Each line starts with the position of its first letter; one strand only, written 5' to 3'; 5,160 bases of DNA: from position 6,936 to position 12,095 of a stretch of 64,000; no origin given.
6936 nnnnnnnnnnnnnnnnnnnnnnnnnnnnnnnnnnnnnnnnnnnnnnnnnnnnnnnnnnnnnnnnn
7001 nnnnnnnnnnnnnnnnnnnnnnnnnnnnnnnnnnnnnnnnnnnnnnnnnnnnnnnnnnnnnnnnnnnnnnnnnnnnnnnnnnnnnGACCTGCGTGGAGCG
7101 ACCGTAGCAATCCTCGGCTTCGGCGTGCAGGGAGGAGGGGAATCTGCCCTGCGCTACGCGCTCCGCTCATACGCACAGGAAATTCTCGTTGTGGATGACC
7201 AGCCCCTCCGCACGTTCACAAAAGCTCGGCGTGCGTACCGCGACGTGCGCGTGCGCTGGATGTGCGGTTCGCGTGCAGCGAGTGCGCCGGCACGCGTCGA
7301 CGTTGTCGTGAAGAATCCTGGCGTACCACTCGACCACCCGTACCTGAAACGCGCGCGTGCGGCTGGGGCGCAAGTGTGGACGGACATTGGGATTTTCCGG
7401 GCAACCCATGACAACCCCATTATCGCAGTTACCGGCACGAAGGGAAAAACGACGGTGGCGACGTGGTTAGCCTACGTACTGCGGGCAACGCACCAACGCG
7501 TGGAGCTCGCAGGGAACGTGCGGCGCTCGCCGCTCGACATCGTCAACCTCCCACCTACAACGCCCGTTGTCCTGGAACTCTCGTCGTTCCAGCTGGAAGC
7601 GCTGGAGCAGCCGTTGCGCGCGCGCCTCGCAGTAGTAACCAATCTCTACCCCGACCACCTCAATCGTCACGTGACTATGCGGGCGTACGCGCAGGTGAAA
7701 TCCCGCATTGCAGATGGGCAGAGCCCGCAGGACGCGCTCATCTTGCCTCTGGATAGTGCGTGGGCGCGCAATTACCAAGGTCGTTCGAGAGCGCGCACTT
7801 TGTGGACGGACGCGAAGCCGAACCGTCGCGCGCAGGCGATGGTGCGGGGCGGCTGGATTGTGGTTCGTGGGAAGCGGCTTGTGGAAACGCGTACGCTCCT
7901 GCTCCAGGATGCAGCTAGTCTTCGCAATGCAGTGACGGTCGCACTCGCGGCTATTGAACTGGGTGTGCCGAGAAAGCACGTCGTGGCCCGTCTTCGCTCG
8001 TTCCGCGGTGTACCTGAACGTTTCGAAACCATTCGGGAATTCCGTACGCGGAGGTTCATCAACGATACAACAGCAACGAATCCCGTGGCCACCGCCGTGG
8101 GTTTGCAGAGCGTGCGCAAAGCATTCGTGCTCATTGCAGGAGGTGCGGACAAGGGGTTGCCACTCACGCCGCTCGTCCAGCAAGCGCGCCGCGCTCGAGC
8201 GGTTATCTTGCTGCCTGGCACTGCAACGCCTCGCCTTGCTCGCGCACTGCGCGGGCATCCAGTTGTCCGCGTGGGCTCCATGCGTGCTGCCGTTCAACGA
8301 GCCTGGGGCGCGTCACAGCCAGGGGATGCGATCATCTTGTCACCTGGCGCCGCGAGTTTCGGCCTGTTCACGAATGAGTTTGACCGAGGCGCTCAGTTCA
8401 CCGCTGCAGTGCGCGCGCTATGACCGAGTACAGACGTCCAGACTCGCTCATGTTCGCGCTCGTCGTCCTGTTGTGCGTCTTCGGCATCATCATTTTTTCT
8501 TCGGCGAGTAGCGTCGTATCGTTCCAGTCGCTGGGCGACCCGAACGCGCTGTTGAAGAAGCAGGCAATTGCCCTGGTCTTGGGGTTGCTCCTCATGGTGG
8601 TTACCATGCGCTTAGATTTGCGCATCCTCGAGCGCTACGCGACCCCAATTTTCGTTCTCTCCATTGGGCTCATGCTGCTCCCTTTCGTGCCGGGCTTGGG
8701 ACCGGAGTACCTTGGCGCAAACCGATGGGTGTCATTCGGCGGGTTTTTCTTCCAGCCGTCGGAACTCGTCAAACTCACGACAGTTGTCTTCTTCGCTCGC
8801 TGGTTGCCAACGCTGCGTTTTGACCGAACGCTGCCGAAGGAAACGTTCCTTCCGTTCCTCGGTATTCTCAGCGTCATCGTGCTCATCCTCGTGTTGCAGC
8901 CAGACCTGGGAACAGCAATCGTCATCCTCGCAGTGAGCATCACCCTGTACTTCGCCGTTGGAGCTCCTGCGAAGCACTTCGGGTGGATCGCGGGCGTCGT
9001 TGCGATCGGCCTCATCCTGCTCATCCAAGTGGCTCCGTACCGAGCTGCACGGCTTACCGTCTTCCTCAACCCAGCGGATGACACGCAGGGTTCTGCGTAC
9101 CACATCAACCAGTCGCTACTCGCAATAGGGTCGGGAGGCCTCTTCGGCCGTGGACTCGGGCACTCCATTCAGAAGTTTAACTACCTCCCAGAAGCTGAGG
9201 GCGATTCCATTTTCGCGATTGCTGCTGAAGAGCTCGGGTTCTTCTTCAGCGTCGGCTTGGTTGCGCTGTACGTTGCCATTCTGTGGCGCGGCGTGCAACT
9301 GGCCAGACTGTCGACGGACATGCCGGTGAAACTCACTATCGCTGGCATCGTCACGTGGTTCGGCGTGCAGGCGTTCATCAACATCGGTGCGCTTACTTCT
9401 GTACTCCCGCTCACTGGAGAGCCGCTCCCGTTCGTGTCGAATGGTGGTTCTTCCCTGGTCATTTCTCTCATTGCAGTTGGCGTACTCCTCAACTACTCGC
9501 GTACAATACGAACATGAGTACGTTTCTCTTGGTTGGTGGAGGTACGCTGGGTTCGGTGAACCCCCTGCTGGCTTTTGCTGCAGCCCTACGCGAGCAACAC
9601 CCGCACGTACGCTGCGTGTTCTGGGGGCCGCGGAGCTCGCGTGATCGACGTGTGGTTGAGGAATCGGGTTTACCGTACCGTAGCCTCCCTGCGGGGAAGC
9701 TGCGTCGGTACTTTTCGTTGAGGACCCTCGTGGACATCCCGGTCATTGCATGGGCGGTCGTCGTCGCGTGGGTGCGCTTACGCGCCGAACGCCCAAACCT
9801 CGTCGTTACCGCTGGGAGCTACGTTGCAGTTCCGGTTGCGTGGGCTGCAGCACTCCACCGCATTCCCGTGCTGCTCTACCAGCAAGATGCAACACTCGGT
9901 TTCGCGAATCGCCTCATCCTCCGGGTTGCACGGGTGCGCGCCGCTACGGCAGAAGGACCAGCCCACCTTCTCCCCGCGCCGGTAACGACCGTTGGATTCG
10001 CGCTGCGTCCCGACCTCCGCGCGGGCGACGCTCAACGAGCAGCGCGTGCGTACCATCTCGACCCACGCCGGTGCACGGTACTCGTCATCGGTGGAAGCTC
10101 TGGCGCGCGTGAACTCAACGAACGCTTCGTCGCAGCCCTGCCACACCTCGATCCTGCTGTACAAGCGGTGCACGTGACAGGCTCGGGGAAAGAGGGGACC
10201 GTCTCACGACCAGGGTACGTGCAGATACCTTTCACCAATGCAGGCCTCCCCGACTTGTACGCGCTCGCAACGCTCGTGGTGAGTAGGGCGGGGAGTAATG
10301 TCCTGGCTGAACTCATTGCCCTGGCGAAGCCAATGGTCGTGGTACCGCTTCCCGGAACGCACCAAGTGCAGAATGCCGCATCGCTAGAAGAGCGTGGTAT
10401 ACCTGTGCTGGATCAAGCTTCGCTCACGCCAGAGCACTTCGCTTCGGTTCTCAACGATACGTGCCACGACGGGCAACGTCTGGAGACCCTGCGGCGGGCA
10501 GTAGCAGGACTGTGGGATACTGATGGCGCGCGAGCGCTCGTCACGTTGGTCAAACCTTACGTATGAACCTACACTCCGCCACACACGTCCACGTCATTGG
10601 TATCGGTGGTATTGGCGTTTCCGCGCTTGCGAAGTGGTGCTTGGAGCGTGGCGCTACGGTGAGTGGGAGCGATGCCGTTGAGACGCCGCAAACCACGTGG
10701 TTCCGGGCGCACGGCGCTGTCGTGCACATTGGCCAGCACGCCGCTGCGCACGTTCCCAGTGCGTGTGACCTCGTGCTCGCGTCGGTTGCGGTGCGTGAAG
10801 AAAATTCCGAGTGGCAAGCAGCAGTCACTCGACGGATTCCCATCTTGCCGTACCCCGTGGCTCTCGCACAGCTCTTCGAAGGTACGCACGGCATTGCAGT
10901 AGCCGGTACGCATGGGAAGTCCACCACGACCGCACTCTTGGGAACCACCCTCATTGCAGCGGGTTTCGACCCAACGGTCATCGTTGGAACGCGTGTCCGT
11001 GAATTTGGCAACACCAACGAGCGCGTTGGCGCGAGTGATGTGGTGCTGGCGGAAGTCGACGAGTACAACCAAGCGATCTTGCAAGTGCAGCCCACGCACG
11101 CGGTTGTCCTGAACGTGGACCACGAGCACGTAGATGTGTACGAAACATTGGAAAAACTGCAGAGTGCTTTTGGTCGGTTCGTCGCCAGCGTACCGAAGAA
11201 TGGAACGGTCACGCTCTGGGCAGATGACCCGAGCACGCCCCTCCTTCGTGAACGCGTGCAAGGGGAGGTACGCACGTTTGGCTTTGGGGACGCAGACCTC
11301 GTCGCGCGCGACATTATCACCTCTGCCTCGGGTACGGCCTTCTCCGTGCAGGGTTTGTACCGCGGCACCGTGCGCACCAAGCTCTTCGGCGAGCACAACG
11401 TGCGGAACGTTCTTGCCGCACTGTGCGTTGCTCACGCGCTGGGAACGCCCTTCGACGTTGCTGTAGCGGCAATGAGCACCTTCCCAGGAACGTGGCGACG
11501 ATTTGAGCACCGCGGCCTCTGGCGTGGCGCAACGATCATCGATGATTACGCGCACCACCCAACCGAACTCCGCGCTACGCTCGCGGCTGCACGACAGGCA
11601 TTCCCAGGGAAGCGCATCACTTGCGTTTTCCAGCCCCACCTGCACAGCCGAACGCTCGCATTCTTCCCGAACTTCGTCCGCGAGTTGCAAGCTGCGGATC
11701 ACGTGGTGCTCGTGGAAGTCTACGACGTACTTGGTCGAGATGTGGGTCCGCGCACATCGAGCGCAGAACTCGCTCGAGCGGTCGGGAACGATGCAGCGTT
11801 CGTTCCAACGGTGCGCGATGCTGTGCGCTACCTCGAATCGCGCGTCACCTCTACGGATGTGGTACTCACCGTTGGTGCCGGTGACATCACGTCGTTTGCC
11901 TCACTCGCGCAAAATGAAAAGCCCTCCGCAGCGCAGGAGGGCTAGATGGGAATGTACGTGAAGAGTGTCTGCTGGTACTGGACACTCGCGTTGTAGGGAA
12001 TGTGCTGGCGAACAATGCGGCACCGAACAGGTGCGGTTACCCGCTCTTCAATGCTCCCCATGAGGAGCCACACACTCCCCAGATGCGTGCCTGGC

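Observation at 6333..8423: PgeF (YfiH, peptidoglycan editing factor) translationally fused to MurD inside the dcw cluster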

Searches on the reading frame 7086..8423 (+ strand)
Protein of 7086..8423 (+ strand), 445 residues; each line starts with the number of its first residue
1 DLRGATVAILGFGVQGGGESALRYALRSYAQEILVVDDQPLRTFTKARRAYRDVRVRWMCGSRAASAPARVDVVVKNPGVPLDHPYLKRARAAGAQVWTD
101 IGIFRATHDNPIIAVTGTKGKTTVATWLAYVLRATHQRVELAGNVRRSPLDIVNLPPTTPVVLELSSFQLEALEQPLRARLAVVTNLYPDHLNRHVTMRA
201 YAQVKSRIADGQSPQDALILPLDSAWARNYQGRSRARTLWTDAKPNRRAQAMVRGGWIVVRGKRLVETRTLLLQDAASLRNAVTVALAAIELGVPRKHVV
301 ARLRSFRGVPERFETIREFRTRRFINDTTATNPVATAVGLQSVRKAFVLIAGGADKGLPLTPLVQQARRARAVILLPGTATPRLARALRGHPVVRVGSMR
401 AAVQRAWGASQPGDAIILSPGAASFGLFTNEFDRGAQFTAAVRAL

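Call 6: search_protein_families(library=ncbifam, proteins=[window:7086-8423:+], max_evalue=0.01)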
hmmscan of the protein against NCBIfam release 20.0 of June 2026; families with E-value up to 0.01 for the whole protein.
window:7086-8423:+ (445 aa): 21 families
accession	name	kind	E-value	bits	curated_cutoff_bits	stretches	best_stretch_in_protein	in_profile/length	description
TIGR01087.1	murD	equivalog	3.2e-106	356.1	211.95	1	6-443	1-440/441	UDP-N-acetylmuramoyl-L-alanine--D-glutamate ligase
NF008896.0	PRK11929.1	equivalog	5.6e-20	70.8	1023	2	105-233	107-256/965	bifunctional UDP-N-acetylmuramoyl-L-alanyl-D-glutamate--2,6-diaminopimelate ligase MurE/UDP-N-acetylmuramoyl-tripeptide--D-alanyl-D-alanine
NF001126.0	PRK00139.1-4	equivalog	2.5e-19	69.2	373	2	161-325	175-345/486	UDP-N-acetylmuramoyl-L-alanyl-D-glutamate--2,6-diaminopimelate ligase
TIGR01082.1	murC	equivalog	1.5e-17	63.8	335.1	1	13-347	6-341/449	UDP-N-acetylmuramate--L-alanine ligase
TIGR01143.1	murF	subfamily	2e-17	63.3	288.6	1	106-344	70-319/418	UDP-N-acetylmuramoyl-tripeptide--D-alanyl-D-alanine ligase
NF001124.0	PRK00139.1-2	equivalog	5e-17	61.8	476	2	160-345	179-373/500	UDP-N-acetylmuramoyl-L-alanyl-D-glutamate--2,6-diaminopimelate ligase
TIGR01085.1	murE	subfamily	6.5e-17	61.6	257.3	2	161-318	159-328/472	UDP-N-acetylmuramyl-tripeptide synthetase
NF053645.1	pMurC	equivalog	6.8e-17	61.3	560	2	56-219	47-219/492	pseudomurein biosynthesis peptide ligase pMurC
NF053646.1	pMurD1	equivalog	2.4e-11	43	610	1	68-329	64-335/465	pseudomurein biosynthesis peptide ligase pMurD1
NF053647.1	pMurD2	equivalog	9.3e-11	41.3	550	1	7-210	3-205/405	pseudomurein biosynthesis peptide ligase pMurD2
NF008897.0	PRK11930.1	equivalog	3.7e-09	35.2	804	1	105-342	102-351/822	bifunctional UDP-N-acetylmuramoyl-tripeptide:D-alanyl-D-alanine ligase/alanine racemase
NF001123.0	PRK00139.1-1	equivalog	5.1e-09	35.3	586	1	162-225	179-242/493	UDP-N-acetylmuramoyl-L-alanyl-D-glutamate--2,6-diaminopimelate ligase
TIGR02068.2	cya_phycin_syn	equivalog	6.1e-09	34.4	850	1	89-139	458-508/862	cyanophycin synthetase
NF033197.0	F430_CfbE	equivalog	8.6e-09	34.8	250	1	109-136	98-125/430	coenzyme F430 synthase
NF010628.0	PRK14022.1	equivalog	1e-07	31.1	536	1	112-143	113-144/483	UDP-N-acetylmuramoyl-L-alanyl-D-glutamate--L-lysine ligase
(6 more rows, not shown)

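Call 46: search_solved_structures(query=window:7086-8423:+, show_alignments=2, max_evalue=1e-20)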
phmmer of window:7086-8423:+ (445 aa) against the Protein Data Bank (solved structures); distinct sequences matched with E-value up to 1e-20: 11.
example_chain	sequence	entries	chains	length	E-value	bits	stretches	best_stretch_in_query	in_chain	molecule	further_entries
7sir_A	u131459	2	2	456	2e-47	165.4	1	4-445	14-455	UDP-N-acetylmuramoylalanine--D-glutamate ligase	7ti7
3lk7_A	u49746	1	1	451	7.4e-46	160.3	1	9-440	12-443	UDP-N-acetylmuramoylalanine--D-glutamate ligase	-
8dp2_A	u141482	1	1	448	2.5e-42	148.6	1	11-444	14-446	UDP-N-acetylmuramoylalanine--D-glutamate ligase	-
7sy9_A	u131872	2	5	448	2.8e-42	148.4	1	11-444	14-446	UDP-N-acetylmuramoylalanine--D-glutamate ligase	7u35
1e0d_A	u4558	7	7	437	1.3e-39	139.7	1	70-441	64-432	UDP-N-ACETYLMURAMOYLALANINE--D-GLUTAMATE LIGASE | UDP-N-ACETYLMURAMOYL-L-ALANINE:D-GLUTAMATE LIGASE | UDP-N-ACETYLMURAMOYL-L-ALANINE/:D-GLUTAMATE LIGASE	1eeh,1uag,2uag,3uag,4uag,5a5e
5a5f_A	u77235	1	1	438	1.3e-39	139.7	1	70-441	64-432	UDP-N-ACETYLMURAMOYLALANINE--D-GLUTAMATE LIGASE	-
2wjp_A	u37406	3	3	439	1.3e-39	139.7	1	70-441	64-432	UDP-N-ACETYLMURAMOYLALANINE--D-GLUTAMATE LIGASE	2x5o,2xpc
2jff_A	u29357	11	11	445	1.4e-39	139.6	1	70-441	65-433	UDP-N-ACETYLMURAMOYLALANINE--D-GLUTAMATE LIGASE | UDP-N-ACETYLMURAMOYL-ALANINE-D-GLUTAMATE LIGASE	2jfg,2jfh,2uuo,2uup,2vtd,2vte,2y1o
8v8w_A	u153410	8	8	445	1.4e-39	139.6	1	70-441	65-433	UDP-N-acetylmuramoylalanine--D-glutamate ligase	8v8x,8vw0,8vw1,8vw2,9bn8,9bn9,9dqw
8v8y_A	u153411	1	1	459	1.5e-39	139.4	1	70-441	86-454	UDP-N-acetylmuramoylalanine--D-glutamate ligase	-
4buc_A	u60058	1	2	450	1.5e-31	113.1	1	7-439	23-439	UDP-N-ACETYLMURAMOYLALANINE--D-GLUTAMATE LIGASE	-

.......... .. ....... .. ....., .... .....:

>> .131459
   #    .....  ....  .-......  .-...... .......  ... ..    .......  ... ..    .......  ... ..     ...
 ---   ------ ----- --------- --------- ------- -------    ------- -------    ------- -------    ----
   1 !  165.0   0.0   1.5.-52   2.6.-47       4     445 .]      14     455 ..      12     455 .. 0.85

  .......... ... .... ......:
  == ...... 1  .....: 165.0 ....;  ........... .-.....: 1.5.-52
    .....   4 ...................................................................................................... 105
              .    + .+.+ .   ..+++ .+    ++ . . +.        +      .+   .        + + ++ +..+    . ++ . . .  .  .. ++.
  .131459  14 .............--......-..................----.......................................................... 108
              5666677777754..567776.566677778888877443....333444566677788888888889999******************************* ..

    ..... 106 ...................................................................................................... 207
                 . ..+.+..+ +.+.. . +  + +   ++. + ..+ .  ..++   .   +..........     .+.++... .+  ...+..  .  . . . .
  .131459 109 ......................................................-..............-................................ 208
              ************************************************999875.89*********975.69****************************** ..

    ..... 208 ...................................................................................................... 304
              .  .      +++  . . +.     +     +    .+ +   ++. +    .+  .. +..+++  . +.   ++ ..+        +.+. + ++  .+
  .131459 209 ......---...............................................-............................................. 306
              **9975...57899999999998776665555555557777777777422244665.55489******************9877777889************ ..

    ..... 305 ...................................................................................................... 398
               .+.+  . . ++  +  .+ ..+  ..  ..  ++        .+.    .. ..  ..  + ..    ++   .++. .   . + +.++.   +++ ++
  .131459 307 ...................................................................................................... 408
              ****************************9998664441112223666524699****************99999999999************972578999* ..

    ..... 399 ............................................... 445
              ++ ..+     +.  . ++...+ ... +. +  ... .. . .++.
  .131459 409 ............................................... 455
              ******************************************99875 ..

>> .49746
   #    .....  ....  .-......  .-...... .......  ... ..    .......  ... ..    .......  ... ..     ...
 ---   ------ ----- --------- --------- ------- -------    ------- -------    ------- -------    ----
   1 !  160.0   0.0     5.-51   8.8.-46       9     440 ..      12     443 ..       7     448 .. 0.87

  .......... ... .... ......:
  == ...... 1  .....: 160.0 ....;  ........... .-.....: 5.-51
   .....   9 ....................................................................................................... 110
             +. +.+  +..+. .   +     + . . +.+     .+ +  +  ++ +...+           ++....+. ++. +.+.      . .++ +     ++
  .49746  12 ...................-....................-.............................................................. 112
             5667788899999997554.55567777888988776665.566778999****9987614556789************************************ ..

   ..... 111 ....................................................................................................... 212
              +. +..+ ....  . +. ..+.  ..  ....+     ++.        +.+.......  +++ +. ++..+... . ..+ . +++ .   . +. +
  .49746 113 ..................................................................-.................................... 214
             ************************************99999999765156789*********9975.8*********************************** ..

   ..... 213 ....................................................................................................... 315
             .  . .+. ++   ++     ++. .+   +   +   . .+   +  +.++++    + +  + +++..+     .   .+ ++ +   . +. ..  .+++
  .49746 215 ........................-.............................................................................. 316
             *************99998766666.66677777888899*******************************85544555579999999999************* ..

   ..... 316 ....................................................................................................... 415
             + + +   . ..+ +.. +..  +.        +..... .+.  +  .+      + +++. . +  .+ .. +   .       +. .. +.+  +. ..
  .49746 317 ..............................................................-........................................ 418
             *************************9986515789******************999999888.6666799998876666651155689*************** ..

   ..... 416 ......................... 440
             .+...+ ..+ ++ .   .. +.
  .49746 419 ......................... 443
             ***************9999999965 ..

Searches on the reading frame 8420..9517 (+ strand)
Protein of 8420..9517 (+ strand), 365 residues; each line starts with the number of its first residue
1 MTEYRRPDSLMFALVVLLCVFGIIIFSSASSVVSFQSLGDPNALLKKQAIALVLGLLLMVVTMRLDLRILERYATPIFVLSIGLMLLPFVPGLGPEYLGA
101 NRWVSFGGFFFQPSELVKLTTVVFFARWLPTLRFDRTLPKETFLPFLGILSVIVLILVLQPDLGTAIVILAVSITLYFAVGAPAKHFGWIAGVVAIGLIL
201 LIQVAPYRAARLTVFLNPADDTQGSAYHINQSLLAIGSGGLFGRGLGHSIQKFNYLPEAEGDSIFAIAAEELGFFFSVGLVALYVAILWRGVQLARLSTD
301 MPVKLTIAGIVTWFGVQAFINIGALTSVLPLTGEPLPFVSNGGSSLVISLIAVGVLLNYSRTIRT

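Call 3: search_protein_families(library=pfam, proteins=[window:8420-9517:+], max_evalue=0.01)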
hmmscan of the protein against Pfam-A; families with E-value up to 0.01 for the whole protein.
window:8420-9517:+ (365 aa): 1 family
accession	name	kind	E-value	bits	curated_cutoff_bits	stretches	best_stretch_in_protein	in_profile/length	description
PF01098.24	FTSW_RODA_SPOVE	-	5.6e-93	312.2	26.4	1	10-362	3-353/356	Cell cycle protein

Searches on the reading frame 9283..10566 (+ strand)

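Call 3: search_protein_families(library=pfam, proteins=[window:9283-10566:+], max_evalue=0.01)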
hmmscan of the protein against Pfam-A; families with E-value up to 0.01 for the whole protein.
window:9283-10566:+ (427 aa): 3 families
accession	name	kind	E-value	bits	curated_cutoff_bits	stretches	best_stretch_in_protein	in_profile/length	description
PF03033.26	Glyco_transf_28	-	2.2e-22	80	26.2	1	81-216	1-134/139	Glycosyltransferase family 28 N-terminal domain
PF04101.22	Glyco_tran_28_C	-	5e-21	75.9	22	1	265-407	1-154/166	Glycosyltransferase family 28 C-terminal domain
PF13528.12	Glyco_trans_1_3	-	0.0041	16.8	25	1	316-388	242-316/322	Glycosyl transferase family 1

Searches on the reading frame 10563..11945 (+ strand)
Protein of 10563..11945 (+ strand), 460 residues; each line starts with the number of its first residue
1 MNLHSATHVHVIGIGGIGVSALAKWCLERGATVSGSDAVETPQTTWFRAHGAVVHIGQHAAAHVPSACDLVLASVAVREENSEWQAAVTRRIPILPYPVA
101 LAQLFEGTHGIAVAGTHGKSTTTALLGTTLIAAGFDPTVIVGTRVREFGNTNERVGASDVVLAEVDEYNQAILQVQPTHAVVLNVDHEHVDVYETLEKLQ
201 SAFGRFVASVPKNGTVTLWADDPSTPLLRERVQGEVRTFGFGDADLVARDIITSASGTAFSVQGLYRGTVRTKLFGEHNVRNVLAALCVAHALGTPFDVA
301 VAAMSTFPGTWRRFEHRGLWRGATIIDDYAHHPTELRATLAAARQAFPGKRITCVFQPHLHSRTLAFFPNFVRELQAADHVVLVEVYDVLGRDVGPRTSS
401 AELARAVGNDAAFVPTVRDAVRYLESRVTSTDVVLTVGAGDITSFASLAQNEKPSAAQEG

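Call 3: search_protein_families(library=pfam, proteins=[window:10563-11945:+], max_evalue=0.01)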
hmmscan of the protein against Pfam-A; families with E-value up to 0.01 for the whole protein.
window:10563-11945:+ (460 aa): 3 families
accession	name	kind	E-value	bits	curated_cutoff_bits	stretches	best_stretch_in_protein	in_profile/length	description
PF08245.18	Mur_ligase_M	-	1.2e-25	91.1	24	1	113-290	1-200/200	Mur ligase middle domain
PF02875.26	Mur_ligase_C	-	9.2e-23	81.9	28.4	1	312-440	1-127/127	Mur ligase, glutamate ligase domain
PF01225.30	Mur_ligase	-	1.1e-18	67.8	21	1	8-106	1-92/95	Mur ligase family, catalytic domain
